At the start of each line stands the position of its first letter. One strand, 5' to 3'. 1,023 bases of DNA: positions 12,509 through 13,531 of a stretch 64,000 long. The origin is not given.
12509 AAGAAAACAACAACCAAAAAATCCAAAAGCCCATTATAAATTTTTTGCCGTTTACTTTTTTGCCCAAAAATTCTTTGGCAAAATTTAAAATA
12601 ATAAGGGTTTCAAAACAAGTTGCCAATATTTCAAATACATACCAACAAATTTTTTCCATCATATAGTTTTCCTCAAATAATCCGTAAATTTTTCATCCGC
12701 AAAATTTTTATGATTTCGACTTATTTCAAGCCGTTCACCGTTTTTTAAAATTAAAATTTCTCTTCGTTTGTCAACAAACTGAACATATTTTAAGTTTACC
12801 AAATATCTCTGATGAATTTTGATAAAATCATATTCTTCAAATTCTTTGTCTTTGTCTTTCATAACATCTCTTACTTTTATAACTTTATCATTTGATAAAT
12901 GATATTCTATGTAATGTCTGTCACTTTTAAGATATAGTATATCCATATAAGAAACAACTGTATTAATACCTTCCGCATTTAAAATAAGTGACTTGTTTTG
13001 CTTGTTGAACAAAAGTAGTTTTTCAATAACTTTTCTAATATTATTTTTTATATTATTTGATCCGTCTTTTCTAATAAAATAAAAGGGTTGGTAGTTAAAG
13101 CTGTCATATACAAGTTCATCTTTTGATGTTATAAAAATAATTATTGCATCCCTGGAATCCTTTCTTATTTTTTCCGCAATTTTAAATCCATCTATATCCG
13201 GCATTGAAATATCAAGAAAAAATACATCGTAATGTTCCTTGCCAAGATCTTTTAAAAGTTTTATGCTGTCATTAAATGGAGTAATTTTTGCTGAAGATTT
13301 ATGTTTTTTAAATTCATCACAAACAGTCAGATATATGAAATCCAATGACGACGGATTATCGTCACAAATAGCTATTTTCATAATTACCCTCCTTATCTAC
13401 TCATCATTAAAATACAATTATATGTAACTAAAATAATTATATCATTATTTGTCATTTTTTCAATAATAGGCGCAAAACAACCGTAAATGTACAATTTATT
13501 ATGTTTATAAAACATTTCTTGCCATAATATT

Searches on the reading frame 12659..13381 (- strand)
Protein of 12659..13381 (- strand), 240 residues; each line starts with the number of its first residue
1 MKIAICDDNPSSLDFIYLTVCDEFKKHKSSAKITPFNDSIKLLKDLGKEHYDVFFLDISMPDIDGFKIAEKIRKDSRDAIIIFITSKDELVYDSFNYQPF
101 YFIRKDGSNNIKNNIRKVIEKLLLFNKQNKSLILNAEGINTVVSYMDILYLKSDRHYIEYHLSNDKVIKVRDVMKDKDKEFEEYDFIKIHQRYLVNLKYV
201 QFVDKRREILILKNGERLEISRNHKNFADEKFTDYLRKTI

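Call 14: find_encoding_contigs(protein=window:12659-13381:-, flank=4000, max_places=10)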
Protein window:12659-13381:- (240 aa): 7 contigs read that carry it; 4 places shown.
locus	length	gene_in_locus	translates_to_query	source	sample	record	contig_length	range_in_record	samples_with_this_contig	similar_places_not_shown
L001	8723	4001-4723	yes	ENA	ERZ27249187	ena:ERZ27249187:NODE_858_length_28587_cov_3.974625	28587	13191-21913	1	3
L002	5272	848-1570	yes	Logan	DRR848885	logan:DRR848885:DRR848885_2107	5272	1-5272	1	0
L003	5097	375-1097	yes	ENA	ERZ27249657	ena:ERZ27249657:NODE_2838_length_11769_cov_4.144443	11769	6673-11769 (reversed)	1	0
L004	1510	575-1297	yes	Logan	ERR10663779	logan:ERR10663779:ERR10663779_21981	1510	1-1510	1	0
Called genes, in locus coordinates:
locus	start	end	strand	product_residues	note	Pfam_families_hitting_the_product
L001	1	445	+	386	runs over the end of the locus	PF14286:DHHW, PF16822:ALGX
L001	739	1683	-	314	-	PF00056:Ldh_1_N, PF02866:Ldh_1_C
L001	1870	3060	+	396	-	PF00753:Lactamase_B (weak), PF19583:ODP, PF00258:Flavodoxin_1, PF12724:Flavodoxin_5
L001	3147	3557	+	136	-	PF13453:Zn_ribbon_TFIIB (faint)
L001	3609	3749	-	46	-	-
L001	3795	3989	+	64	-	-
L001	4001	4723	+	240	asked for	PF00072:Response_reg, PF04397:LytTR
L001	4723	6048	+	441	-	PF02518:HATPase_c, PF14501:HATPase_c_5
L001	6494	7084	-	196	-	PF04647:AgrB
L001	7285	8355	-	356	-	PF01757:Acyl_transf_3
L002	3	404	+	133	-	?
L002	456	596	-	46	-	-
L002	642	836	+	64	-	-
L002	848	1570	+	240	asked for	PF00072:Response_reg, PF04397:LytTR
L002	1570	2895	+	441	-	PF02518:HATPase_c, PF14501:HATPase_c_5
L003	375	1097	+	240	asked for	PF00072:Response_reg, PF04397:LytTR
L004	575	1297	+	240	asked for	PF00072:Response_reg, PF04397:LytTR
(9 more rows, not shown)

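Call 16: search_protein_families(library=pfam, proteins=[window:12659-13381:-], max_evalue=0.01)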
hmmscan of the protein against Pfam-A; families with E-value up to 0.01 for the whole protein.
window:12659-13381:- (240 aa): 2 families
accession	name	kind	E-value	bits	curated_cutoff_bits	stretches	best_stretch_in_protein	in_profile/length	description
PF04397.21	LytTR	-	9.1e-14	51.9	22.6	1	142-225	5-90/98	LytTr DNA-binding domain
PF00072.30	Response_reg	-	9.5e-13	48.7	30.2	1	3-106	1-100/111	Response regulator receiver domain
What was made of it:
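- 12659..13381 (-): AgrA-like response regulator (receiver plus LytTR domain, 240 aa), the presumed binder of the repeats. PF00072 plus PF04397 (call 16).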

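Call 17: search_protein_families(library=ncbifam, proteins=[window:12659-13381:-], max_evalue=0.01)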
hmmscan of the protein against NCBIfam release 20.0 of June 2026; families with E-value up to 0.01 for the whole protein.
window:12659-13381:- (240 aa): 56 families (the best 25 are shown)
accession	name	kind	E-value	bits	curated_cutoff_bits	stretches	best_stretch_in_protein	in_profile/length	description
NF010684.1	PRK14084.1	equivalog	1.5e-13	51.1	375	1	1-131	1-128/254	response regulator transcription factor LytR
NF008677.0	PRK11697.1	equivalog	2e-13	50.2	246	1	2-225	3-228/238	two-component system response regulator BtsR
NF046049.1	quorum_RR_AgrA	equivalog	3.1e-13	49.8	400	1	1-221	1-231/238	quorum-sensing response regulator AgrA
NF051850.1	RespRegRprY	equivalog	3.1e-08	33.3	370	1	1-95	5-95/234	response regulator transcription factor RprY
NF053854.1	RespRegPhoBBctds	equivalog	1.2e-07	31.3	270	1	48-89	39-82/225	two-component system response regulator PhoB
NF000403.1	vanR-C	exception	3.1e-07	30.2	480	1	30-89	26-84/231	vancomycin resistance response regulator transcription factor VanR-C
NF033117.2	vanR_ACDEGLN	exception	3.8e-07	29.9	350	1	30-89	22-80/226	VanR-ABDEGLN family response regulator transcription factor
TIGR01387.1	cztR_silR_copR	subfamily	4e-07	29.9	279.2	1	35-90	27-82/218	heavy metal response regulator transcription factor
NF008296.0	PRK11083.1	equivalog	2.8e-06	26.9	273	1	31-90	28-86/228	two-component system response regulator CreB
TIGR01818.1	ntrC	equivalog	7e-06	25.1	558.6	1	28-91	20-83/463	nitrogen regulation protein NR(I)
NF040534.1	resp_reg_YycF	equivalog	9.2e-06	25.1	340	1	23-90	17-83/231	response regulator YycF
NF008318.0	PRK11107.1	equivalog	9.6e-06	23.9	890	1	1-78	668-739/920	two-component sensor histidine kinase BarA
NF008099.0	PRK10841.1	equivalog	9.7e-06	23.6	920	1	34-86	852-904/949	two-component system sensor histidine kinase RcsC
NF007419.0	PRK09958.1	equivalog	1.1e-05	25.2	251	1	33-114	28-112/204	acid-sensing system DNA-binding response regulator EvgA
NF007135.0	PRK09581.1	equivalog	1.3e-05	24.2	474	1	40-85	36-83/457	PleD family two-component system response regulator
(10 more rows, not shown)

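Call 18: find_related_loci(query=window:12659-13381:-, collection=genome_contigs, flank=5000)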
Query window:12659-13381:- (240 aa) in genome_contigs; peptide patterns used: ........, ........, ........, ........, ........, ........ (x = any residue, [..] = any of these).
45 stretches matched a pattern, but none encodes a relative of the query by tblastn (E <= 1e-3).
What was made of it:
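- Tried and rejected: A genome_contigs scan with the regulator protein found no relative (call 18).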

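Call 19: find_homologous_proteins(query=window:12659-13381:-, max_evalue=1e-10)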
Query window:12659-13381:- (240 aa): 125 proteins with E <= 1e-10 among 647 candidates; the best 120 are listed.
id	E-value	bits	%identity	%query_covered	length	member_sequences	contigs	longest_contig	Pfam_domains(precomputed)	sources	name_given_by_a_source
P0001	8.9e-150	515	100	100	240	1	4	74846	PF04397.22,PF00072.31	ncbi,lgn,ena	-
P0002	1.4e-110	386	74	99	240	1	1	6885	PF04397.22,PF00072.31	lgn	-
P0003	9.6e-108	377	73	100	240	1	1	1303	PF04397.22,PF00072.31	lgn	-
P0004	4.6e-96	339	67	100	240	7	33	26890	PF04397.22,PF00072.31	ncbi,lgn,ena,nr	ncbi:MAG: LytTR family DNA-binding domain-containing protein [Oscillospiraceae bacterium]|nr:LytTR f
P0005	6.7e-91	322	65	100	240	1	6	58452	PF04397.22,PF00072.31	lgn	-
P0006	1.8e-76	275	51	100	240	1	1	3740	PF04397.22,PF00072.31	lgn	-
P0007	4.5e-76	273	55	99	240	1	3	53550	PF04397.22,PF00072.31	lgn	-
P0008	5.8e-72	260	55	100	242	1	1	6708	PF04397.22,PF00072.31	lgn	-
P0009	7.9e-53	197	44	100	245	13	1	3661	PF04397.22,PF00072.31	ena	-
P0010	1.6e-50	190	43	100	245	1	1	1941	PF04397.22,PF00072.31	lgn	-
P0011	3.6e-49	185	40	100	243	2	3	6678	PF04397.22,PF00072.31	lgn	-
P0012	5.7e-46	175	39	99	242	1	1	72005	PF04397.22,PF00072.31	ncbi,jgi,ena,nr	ncbi:MAG: LytTR family DNA-binding domain-containing protein [Oscillospiraceae bacterium]|nr:LytTR f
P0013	5.8e-46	175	42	100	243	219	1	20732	PF04397.22,PF00072.31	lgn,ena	-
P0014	3.1e-45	173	38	99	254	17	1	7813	PF04397.22,PF00072.31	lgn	-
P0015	5.4e-44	168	38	100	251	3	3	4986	PF04397.22,PF00072.31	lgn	-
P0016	7.6e-44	168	38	98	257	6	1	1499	PF04397.22,PF00072.31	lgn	-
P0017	8.5e-44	168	38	100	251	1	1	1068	PF04397.22,PF00072.31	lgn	-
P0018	8.7e-43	165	39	99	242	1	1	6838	PF04397.22,PF00072.31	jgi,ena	-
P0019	4.9e-42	162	37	100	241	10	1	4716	PF04397.22,PF00072.31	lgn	-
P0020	8.7e-42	161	35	100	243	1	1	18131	PF04397.22,PF00072.31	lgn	-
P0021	2.2e-41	160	39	99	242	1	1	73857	PF04397.22,PF00072.31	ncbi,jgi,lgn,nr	ncbi:MAG: LytTR family DNA-binding domain-containing protein [Eubacterium sp.]|jgi:DNA-binding LytR/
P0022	3.1e-40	156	37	99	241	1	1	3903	PF04397.22,PF00072.31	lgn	-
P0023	4.3e-40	156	41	89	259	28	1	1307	PF04397.22,PF00072.31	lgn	-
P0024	4.9e-40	156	36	99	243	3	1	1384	PF04397.22,PF00072.31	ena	-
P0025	1.7e-39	154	38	99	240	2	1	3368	PF04397.22,PF00072.31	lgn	-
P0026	2.7e-39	153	39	98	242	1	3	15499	PF04397.22,PF00072.31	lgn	-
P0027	2.7e-39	153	38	99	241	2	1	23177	PF04397.22,PF00072.31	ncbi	-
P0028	3.3e-39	153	38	94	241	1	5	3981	PF04397.22,PF00072.31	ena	-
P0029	4.2e-39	152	35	100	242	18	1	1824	PF04397.22,PF00072.31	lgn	-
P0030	7.7e-39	152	37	95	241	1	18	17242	PF04397.22,PF00072.31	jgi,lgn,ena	-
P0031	7.8e-39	152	38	98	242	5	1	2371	PF04397.22,PF00072.31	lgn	-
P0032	9.5e-39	151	39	99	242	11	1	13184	PF04397.22,PF00072.31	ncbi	-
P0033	1.5e-38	151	38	94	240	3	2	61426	PF04397.22,PF00072.31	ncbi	-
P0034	2.5e-38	150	35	99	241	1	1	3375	PF04397.22,PF00072.31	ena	-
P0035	2.9e-38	150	38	98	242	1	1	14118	PF04397.22,PF00072.31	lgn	-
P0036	3.7e-38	149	36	98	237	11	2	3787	PF04397.22,PF00072.31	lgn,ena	-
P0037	9.2e-38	148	35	100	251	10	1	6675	PF04397.22,PF00072.31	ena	-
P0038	1.1e-37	148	38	99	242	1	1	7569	PF04397.22,PF00072.31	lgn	-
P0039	2.3e-37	147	40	99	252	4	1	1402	PF04397.22,PF00072.31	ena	-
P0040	2.6e-37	147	37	98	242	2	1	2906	PF04397.22,PF00072.31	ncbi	-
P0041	3.9e-37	146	38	99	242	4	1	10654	PF04397.22,PF00072.31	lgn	-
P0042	9.7e-37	145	38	94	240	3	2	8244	PF04397.22,PF00072.31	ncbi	-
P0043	1.8e-35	141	37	99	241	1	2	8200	PF04397.22,PF00072.31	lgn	-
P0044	3.7e-35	140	36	99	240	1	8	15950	PF04397.22,PF00072.31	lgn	-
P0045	1.5e-34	138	34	99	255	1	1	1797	PF04397.22,PF00072.31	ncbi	-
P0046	1.7e-34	137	36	99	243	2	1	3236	PF04397.22,PF00072.31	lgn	-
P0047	7.6e-34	135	34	100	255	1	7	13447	PF04397.22,PF00072.31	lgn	-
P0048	7.9e-34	135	34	98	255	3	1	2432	PF04397.22,PF00072.31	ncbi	-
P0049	8.8e-34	135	34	99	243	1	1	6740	PF04397.22,PF00072.31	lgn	-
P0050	2.2e-32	131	34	98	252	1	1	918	PF04397.22,PF00072.31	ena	-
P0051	5.0e-32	129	34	99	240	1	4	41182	PF04397.22,PF00072.31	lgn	-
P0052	7.7e-32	129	31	99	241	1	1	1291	PF04397.22,PF00072.31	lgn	-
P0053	9.0e-32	129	33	97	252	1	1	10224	PF04397.22,PF00072.31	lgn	-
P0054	2.8e-31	127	32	99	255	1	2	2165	PF04397.22,PF00072.31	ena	-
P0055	3.1e-31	127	35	99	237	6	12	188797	PF04397.22,PF00072.31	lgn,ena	-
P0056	3.7e-31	127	33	99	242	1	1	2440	PF04397.22,PF00072.31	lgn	-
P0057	4.0e-31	126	34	97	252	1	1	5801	PF04397.22,PF00072.31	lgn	-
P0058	4.7e-31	126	35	99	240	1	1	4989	PF04397.22,PF00072.31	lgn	-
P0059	4.8e-31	126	33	98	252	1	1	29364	PF04397.22,PF00072.31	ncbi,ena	-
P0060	6.2e-31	126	33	99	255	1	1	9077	PF04397.22,PF00072.31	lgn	-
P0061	1.2e-30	125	33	98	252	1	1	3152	PF04397.22,PF00072.31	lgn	-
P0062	2.5e-30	124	34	99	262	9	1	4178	PF04397.22,PF00072.31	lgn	-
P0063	5.8e-30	123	33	98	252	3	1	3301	PF04397.22,PF00072.31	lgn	-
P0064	6.9e-30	122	34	99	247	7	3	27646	PF04397.22,PF00072.31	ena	-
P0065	7.6e-30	122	35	99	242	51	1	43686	PF04397.22,PF00072.31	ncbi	-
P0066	1.1e-29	122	31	98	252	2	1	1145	PF04397.22,PF00072.31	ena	-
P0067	1.2e-29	122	34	99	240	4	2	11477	PF04397.22,PF00072.31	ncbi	-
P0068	1.3e-29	122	34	94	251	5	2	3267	PF04397.22,PF00072.31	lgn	-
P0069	1.7e-29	121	31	98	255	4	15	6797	PF04397.22,PF00072.31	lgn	-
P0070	2.4e-29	121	35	99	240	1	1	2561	PF04397.22,PF00072.31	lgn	-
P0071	3.1e-29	120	34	99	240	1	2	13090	PF04397.22,PF00072.31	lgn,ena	-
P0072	5.4e-29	119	35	99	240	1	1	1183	PF04397.22,PF00072.31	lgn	-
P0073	8.9e-28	115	30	99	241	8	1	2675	PF04397.22,PF00072.31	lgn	-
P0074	1.2e-26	112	32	99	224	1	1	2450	PF04397.22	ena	-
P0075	1.7e-25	108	37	93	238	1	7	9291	PF04397.22,PF00072.31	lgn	-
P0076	1.5e-22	98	34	99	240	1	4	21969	PF04397.22,PF00072.31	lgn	-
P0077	1.9e-21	95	30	98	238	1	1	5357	PF04397.22,PF00072.31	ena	-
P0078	5.0e-21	93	32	99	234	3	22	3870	PF04397.22,PF00072.31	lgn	-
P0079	1.8e-19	88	31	94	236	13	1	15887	PF04397.22,PF00072.31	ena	-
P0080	2.8e-19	88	31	98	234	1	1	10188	PF04397.22,PF00072.31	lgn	-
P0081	4.8e-19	87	35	99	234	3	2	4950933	PF04397.22,PF00072.31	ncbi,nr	ncbi:accessory gene regulator protein A [Clostridium saccharobutylicum]|nr:accessory gene regulator 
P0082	7.9e-19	86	31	100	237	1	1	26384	PF04397.22,PF00072.31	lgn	-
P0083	9.9e-18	83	30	100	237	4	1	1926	PF04397.22,PF00072.31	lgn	-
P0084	1.9e-17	82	31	98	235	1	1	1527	PF04397.22,PF00072.31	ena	-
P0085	5.9e-17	80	30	98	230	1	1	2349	PF04397.22,PF00072.31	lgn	-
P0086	7.4e-17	80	30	94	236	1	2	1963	PF04397.22,PF00072.31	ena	-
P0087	9.0e-17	79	30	98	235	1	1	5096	PF04397.22,PF00072.31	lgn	-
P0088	1.7e-16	79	28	98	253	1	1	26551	PF04397.22,PF00072.31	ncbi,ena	-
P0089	4.2e-16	77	27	98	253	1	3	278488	PF04397.22,PF00072.31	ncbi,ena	-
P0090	8.4e-16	76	29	95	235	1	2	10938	PF04397.22,PF00072.31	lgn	-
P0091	8.6e-16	76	30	93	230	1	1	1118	PF04397.22,PF00072.31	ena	-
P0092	8.8e-16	76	30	100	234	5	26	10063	PF04397.22,PF00072.31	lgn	-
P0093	9.7e-16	76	29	91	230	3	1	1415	PF04397.22,PF00072.31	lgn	-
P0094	2.0e-15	75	28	94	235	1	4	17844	PF04397.22,PF00072.31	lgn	-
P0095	2.5e-15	75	26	97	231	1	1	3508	PF04397.22,PF00072.31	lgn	-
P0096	3.2e-15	74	28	93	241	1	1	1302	PF04397.22,PF00072.31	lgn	-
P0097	3.6e-15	74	30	99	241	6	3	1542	PF04397.22,PF00072.31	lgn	-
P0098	3.7e-15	74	31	97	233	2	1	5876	PF04397.22,PF00072.31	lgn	-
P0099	1.0e-14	73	28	93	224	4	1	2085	PF04397.22,PF00072.31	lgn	-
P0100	1.2e-14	72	30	97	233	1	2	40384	PF04397.22,PF00072.31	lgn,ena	-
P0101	1.3e-14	72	30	97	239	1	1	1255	PF04397.22,PF00072.31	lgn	-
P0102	1.3e-14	72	30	97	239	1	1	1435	PF04397.22,PF00072.31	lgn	-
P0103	1.3e-14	72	29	96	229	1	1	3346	PF04397.22,PF00072.31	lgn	-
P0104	1.4e-14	72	30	97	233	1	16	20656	PF04397.22,PF00072.31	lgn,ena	-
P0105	1.6e-14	72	30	97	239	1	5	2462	PF04397.22,PF00072.31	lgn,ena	-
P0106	1.6e-14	72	31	97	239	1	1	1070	PF04397.22,PF00072.31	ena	-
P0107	2.2e-14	72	27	100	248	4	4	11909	PF04397.22,PF00072.31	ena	-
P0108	4.7e-14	71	32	83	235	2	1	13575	PF04397.22,PF00072.31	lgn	-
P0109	1.8e-13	69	27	98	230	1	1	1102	PF04397.22,PF00072.31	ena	-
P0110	1.9e-13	69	31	99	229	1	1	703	PF04397.22,PF00072.31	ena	-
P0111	2.0e-13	68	29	99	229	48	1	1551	PF04397.22,PF00072.31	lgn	-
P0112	3.8e-13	68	25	98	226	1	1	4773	PF04397.22,PF00072.31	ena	-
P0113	4.0e-13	68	30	93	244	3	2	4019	PF04397.22,PF00072.31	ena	-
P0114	4.3e-13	67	30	83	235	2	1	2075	PF04397.22,PF00072.31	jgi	jgi:DNA-binding LytR/AlgR family response regulator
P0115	8.6e-13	66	27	98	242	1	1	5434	PF04397.22,PF00072.31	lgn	-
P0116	1.2e-12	66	28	98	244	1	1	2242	PF04397.22,PF00072.31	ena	-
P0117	2.7e-12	65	25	93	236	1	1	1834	PF04397.22,PF00072.31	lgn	-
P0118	2.8e-12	65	24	85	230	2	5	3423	PF04397.22,PF00072.31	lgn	-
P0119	4.2e-12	64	27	94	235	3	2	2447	PF04397.22,PF00072.31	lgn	-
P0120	4.5e-12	64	30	77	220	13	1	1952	PF04397.22,PF00072.31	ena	-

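Call 20: find_encoding_contigs(protein=P0002, flank=5000, max_places=3)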
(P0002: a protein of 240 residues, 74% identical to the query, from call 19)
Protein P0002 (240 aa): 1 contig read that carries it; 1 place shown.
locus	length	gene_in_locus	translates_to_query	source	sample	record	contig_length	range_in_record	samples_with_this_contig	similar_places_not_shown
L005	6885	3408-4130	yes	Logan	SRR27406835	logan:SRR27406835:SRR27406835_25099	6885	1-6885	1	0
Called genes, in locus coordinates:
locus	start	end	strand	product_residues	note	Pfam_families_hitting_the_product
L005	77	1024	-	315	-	PF00056:Ldh_1_N, PF02866:Ldh_1_C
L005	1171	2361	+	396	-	PF00753:Lactamase_B, PF19583:ODP, PF12706:Lactamase_B_2 (weak), PF00258:Flavodoxin_1, PF12724:Flavodoxin_5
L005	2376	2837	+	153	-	-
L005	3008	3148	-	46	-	-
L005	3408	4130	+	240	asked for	PF00072:Response_reg, PF04397:LytTR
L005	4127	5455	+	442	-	PF02518:HATPase_c, PF14501:HATPase_c_5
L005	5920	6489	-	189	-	PF04647:AgrB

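Call 21: find_encoding_contigs(protein=P0004, flank=5000, max_places=4)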
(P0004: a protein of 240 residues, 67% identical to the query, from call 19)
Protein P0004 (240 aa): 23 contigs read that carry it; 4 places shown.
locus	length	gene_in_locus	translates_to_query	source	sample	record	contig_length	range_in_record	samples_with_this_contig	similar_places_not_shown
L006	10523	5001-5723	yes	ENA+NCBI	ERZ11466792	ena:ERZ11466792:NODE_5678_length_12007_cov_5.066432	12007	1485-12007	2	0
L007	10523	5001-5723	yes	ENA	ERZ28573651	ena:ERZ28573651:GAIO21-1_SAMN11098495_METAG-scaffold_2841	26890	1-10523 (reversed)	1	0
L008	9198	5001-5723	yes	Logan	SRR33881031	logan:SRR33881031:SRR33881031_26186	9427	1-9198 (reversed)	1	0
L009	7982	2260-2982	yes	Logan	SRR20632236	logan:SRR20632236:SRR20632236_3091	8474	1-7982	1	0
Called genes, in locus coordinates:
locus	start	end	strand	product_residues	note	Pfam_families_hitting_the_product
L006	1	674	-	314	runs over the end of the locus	PF00056:Ldh_1_N, PF02866:Ldh_1_C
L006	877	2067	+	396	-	PF00753:Lactamase_B, PF19583:ODP, PF00258:Flavodoxin_1, PF12724:Flavodoxin_5 (weak)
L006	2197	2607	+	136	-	-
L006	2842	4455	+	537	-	PF00999:Na_H_Exchanger, PF02080:TrkA_C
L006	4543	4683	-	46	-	-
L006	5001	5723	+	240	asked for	PF00072:Response_reg, PF04397:LytTR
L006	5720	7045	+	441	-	PF14689:SPOB_a (faint), PF02518:HATPase_c, PF14501:HATPase_c_5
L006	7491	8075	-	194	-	PF04647:AgrB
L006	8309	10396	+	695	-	PF02922:CBM_48 (weak), PF00128:Alpha-amylase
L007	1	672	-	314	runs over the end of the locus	PF00056:Ldh_1_N, PF02866:Ldh_1_C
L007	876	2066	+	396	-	PF00753:Lactamase_B, PF19583:ODP, PF00258:Flavodoxin_1, PF12724:Flavodoxin_5 (weak)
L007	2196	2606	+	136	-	-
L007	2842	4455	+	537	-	PF00999:Na_H_Exchanger, PF02080:TrkA_C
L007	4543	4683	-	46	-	-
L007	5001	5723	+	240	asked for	PF00072:Response_reg, PF04397:LytTR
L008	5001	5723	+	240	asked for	PF00072:Response_reg, PF04397:LytTR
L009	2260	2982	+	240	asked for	PF00072:Response_reg, PF04397:LytTR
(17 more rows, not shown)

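Call 22: find_encoding_contigs(protein=P0005, flank=5000, max_places=3)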
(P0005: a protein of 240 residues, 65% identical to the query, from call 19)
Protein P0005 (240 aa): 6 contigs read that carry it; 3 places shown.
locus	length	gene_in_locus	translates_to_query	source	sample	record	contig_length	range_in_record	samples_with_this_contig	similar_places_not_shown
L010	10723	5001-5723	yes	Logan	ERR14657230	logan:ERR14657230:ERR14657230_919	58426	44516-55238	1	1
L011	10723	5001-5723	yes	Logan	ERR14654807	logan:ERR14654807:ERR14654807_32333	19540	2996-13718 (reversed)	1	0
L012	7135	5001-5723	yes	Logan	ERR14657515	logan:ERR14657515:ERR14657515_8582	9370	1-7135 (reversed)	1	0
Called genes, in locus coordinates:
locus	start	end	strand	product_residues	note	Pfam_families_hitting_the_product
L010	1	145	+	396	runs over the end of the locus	PF00753:Lactamase_B, PF19583:ODP, PF12706:Lactamase_B_2 (faint), PF00258:Flavodoxin_1, PF12724:Flavodoxin_5 (weak)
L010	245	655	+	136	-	PF13453:Zn_ribbon_TFIIB (faint)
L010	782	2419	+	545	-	PF00999:Na_H_Exchanger, PF02080:TrkA_C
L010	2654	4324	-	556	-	PF04851:ResIII, PF00270:DEAD, PF14617:CMS1 (weak), PF00271:Helicase_C, PF03880:DbpA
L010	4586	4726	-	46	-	-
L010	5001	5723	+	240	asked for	PF00072:Response_reg, PF04397:LytTR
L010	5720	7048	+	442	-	PF02518:HATPase_c (weak), PF14501:HATPase_c_5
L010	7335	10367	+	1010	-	PF12698:ABC2_membrane_3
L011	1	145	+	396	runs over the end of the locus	PF00753:Lactamase_B, PF19583:ODP, PF12706:Lactamase_B_2 (faint), PF00258:Flavodoxin_1, PF12724:Flavodoxin_5 (weak)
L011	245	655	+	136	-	PF13453:Zn_ribbon_TFIIB (faint)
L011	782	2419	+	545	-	PF00999:Na_H_Exchanger, PF02080:TrkA_C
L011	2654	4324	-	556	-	PF04851:ResIII, PF00270:DEAD, PF14617:CMS1 (weak), PF00271:Helicase_C, PF03880:DbpA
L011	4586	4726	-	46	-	-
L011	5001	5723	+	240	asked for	PF00072:Response_reg, PF04397:LytTR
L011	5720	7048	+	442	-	PF02518:HATPase_c (weak), PF14501:HATPase_c_5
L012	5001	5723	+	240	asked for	PF00072:Response_reg, PF04397:LytTR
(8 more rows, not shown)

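Call 23: find_encoding_contigs(protein=P0007, flank=5000, max_places=3)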
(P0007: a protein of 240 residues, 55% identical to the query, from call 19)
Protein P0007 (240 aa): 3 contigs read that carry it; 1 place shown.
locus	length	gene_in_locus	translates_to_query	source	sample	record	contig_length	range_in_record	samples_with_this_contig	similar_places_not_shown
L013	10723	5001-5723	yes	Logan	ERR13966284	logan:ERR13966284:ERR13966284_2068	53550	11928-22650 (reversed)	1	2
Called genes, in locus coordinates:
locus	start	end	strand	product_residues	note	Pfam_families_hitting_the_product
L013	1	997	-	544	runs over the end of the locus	PF00999:Na_H_Exchanger, PF02080:TrkA_C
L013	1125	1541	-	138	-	-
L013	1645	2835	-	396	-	PF00753:Lactamase_B, PF19583:ODP, PF12706:Lactamase_B_2 (weak), PF00258:Flavodoxin_1, PF03358:FMN_red (faint), PF12724:Flavodoxin_5 (weak)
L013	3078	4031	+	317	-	PF00056:Ldh_1_N, PF02866:Ldh_1_C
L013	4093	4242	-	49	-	-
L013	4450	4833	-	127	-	PF12844:HTH_19, PF13412:HTH_24 (faint), PF13560:HTH_31, PF01381:HTH_3, PF13443:HTH_26 (faint)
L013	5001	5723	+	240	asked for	PF00072:Response_reg, PF04397:LytTR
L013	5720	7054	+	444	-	PF02518:HATPase_c, PF14501:HATPase_c_5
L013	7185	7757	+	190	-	PF04647:AgrB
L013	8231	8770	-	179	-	PF01569:PAP2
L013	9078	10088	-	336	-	PF07451:SpoVAD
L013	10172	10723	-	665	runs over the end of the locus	PF12229:PG_binding_4 (weak), PF04294:VanW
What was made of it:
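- L013 carries an HTH_3/HTH_19 gene between agrD and the regulator gene (call 23).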

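Call 31: find_encoding_contigs(protein=P0008, flank=5000, max_places=2)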
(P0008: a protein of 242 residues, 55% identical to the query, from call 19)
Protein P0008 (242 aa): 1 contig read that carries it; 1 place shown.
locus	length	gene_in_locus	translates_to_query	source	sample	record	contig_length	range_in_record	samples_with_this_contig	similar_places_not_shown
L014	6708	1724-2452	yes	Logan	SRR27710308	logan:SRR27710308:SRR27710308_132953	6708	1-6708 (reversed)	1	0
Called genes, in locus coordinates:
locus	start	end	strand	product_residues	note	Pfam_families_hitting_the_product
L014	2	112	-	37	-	?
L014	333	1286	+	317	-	PF00056:Ldh_1_N, PF02866:Ldh_1_C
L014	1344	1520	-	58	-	-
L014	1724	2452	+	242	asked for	PF00072:Response_reg, PF04397:LytTR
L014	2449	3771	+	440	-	PF02518:HATPase_c (weak), PF14501:HATPase_c_5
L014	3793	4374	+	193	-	PF04647:AgrB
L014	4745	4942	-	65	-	-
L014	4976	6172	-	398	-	PF03616:Glt_symporter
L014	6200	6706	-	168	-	?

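Call 32: find_encoding_contigs(protein=P0006, flank=5000, max_places=2)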
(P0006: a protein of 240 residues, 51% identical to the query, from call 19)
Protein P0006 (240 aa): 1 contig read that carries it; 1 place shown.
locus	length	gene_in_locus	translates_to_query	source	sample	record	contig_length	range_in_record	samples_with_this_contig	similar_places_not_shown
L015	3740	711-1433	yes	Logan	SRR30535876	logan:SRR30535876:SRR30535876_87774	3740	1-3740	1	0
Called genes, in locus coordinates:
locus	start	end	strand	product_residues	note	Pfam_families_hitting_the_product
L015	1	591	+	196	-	?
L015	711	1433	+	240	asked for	PF00072:Response_reg, PF04397:LytTR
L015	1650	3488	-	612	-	PF01048:PNP_UDP_1, PF00702:Hydrolase, PF06888:Put_Phosphatase, PF12710:HAD, PF13419:HAD_2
